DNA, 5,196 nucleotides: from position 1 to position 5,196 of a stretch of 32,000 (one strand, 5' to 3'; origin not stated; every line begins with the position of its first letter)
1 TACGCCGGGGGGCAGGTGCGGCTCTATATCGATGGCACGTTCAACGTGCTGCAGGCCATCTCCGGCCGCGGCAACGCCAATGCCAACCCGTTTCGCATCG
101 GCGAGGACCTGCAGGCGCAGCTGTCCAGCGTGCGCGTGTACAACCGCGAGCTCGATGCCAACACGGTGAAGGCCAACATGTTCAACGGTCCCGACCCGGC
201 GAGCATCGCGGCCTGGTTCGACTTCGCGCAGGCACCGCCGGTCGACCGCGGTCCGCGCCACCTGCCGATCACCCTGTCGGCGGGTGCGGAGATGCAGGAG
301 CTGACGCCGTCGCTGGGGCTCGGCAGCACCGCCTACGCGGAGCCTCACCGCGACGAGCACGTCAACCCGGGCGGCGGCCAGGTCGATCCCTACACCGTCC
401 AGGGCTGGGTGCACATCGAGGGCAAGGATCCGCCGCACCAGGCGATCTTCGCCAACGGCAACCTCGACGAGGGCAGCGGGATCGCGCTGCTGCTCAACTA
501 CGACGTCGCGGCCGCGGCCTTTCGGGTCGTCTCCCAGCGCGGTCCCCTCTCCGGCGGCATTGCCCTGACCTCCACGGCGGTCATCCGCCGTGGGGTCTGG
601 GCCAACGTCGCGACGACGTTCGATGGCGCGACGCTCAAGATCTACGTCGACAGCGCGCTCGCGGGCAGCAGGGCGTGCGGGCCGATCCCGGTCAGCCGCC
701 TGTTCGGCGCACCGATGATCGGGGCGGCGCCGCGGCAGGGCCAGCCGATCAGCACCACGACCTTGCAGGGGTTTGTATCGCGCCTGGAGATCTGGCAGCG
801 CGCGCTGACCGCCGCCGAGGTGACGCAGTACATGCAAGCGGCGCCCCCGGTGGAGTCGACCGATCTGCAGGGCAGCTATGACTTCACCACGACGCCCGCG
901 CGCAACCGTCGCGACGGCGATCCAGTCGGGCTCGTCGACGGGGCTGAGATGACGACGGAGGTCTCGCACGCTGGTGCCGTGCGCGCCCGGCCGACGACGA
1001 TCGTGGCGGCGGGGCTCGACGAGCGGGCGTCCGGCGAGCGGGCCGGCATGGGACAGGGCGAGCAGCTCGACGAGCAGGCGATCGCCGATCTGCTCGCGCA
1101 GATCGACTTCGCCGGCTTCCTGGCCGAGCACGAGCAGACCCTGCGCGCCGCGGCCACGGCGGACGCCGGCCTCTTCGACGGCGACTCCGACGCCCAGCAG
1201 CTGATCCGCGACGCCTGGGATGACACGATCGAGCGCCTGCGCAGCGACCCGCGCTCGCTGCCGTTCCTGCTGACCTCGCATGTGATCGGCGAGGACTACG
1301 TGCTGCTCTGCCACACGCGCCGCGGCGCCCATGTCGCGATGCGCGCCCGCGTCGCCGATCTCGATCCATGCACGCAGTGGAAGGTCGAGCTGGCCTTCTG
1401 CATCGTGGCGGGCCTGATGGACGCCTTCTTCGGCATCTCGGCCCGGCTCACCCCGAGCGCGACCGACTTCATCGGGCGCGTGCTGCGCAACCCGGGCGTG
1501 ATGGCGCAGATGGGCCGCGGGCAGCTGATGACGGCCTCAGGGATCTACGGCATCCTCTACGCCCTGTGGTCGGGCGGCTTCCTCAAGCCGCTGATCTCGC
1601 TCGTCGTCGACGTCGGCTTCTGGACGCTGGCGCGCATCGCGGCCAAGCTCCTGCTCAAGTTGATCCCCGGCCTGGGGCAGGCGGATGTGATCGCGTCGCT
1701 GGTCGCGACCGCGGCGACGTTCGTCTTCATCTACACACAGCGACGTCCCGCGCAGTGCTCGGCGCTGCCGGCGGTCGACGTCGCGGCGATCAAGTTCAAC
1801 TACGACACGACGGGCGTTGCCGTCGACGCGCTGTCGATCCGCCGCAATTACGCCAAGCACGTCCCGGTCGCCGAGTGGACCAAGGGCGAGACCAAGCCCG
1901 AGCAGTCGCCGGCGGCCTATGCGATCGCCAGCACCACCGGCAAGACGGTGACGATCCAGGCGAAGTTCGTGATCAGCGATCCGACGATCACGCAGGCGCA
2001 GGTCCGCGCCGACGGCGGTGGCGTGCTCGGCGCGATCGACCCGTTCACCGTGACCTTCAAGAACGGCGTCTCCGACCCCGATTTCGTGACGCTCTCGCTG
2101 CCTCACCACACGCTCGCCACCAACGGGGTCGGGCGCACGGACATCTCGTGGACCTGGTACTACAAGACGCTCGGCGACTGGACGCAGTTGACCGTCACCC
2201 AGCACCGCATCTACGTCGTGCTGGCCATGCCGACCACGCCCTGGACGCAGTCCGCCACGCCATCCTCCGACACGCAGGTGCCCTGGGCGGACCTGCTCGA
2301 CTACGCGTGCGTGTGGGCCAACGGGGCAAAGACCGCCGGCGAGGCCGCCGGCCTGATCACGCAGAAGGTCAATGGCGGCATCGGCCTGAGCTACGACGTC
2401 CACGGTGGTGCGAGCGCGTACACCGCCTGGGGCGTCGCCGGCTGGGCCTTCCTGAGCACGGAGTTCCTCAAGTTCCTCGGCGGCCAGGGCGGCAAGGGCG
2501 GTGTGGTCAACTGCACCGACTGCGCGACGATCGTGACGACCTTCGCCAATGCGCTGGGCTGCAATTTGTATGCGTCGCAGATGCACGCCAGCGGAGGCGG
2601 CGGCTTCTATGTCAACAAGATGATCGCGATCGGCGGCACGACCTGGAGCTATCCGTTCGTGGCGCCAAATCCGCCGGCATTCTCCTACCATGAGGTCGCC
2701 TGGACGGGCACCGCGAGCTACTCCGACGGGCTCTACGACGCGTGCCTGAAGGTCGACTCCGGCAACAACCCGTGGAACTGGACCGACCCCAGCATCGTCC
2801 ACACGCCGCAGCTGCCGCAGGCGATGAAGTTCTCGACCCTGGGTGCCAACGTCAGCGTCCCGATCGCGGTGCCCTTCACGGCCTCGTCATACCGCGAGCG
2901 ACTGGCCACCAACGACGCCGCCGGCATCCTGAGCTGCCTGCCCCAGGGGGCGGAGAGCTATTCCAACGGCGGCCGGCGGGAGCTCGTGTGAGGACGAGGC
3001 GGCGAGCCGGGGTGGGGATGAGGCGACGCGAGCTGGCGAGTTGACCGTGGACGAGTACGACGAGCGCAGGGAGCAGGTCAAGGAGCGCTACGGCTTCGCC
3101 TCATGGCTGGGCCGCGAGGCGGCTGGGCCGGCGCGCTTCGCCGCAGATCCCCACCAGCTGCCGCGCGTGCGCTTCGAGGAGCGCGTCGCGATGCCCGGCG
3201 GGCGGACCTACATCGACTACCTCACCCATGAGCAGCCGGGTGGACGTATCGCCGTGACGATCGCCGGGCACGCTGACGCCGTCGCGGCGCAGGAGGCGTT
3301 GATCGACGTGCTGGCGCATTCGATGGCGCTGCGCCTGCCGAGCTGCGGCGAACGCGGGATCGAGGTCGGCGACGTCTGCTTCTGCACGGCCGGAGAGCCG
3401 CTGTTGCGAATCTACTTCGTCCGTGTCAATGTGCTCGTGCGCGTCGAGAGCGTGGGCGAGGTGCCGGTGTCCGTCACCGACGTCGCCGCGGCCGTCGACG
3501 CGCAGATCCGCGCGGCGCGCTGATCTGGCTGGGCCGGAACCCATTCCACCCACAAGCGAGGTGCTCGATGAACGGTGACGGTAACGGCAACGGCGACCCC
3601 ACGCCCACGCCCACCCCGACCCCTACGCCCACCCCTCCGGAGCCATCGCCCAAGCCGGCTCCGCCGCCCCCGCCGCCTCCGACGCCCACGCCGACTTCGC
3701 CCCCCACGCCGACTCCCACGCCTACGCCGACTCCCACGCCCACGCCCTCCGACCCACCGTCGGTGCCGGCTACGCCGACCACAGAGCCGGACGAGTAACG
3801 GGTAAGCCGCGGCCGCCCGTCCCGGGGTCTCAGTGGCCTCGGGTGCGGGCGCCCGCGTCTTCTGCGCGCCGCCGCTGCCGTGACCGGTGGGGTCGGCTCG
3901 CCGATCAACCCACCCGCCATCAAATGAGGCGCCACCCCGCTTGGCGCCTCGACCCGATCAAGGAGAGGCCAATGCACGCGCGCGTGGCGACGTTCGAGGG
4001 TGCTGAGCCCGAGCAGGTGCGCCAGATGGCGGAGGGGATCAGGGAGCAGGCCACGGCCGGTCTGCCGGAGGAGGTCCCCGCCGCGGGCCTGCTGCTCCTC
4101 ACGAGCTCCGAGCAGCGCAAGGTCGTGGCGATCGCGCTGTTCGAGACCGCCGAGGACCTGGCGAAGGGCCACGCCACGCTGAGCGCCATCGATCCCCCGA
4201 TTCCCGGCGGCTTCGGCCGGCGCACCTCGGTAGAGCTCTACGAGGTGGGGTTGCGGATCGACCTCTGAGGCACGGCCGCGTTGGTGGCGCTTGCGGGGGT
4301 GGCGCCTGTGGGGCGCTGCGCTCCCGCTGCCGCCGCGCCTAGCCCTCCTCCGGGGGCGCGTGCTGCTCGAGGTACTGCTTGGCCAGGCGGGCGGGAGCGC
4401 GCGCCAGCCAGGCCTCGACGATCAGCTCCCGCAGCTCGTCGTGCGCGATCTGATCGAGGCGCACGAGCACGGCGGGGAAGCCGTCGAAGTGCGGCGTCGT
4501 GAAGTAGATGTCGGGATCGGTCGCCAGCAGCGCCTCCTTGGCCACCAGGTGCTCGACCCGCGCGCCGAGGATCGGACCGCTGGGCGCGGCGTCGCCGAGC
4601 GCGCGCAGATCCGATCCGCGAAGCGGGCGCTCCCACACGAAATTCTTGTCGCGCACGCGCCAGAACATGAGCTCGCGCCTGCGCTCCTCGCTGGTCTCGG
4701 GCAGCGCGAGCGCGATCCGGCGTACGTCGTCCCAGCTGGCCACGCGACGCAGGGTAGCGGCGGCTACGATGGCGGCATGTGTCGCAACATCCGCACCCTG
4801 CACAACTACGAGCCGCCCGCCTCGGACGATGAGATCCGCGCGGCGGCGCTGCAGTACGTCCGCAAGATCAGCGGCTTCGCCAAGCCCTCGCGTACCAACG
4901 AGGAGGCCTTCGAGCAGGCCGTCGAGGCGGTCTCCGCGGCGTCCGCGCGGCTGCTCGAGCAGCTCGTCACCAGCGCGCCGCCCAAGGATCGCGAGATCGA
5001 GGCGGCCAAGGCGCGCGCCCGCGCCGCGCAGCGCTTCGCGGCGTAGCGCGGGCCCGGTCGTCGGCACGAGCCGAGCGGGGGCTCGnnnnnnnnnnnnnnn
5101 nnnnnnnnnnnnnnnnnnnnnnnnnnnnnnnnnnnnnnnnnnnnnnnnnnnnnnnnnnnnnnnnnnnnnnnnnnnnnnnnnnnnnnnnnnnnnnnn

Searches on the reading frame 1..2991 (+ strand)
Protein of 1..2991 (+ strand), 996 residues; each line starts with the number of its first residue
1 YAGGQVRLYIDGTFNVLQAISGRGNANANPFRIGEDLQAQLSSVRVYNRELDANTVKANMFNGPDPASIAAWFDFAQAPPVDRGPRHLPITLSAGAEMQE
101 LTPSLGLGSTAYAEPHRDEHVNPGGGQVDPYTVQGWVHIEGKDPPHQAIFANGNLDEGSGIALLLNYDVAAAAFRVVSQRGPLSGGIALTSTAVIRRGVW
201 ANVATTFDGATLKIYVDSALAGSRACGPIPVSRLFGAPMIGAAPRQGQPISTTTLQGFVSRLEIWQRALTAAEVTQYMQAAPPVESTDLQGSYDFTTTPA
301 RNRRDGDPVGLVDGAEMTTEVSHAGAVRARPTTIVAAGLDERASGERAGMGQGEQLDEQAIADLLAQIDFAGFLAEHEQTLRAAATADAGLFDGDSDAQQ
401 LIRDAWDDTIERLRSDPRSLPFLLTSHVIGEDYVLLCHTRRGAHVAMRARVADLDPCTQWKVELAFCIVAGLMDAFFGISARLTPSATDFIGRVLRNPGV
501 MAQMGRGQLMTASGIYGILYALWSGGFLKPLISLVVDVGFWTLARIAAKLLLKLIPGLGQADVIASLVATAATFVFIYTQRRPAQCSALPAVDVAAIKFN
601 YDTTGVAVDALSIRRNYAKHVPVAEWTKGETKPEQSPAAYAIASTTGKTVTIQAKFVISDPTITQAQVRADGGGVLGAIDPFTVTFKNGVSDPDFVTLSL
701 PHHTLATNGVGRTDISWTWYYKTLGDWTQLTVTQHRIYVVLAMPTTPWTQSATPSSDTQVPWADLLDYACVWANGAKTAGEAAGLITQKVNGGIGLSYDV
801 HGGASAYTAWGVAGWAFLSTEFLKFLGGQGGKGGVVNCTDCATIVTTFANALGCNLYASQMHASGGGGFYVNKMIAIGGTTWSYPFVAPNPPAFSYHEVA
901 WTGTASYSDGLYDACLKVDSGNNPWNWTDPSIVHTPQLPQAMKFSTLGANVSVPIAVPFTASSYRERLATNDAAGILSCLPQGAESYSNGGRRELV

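Call 17: search_protein_families(library=pfam, proteins=[window:1-2991:+], max_evalue=0.001)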
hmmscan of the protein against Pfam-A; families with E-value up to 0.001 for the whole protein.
window:1-2991:+ (996 aa): 1 family
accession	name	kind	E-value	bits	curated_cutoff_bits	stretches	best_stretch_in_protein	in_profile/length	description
PF13385.13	Laminin_G_3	-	2.2e-22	80.3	27.6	1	129-274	17-150/151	Concanavalin A-like lectin/glucanases superfamily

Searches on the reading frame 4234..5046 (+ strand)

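Call 17: search_protein_families(library=pfam, proteins=[window:4234-5046:+], max_evalue=0.001)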
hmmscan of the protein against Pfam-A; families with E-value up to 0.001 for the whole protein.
window:4234-5046:+ (270 aa): 1 family
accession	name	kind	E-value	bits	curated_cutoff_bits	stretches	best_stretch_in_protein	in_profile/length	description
PF10041.14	DUF2277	-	1.1e-36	125.4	25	1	182-259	1-78/78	Uncharacterized conserved protein (DUF2277)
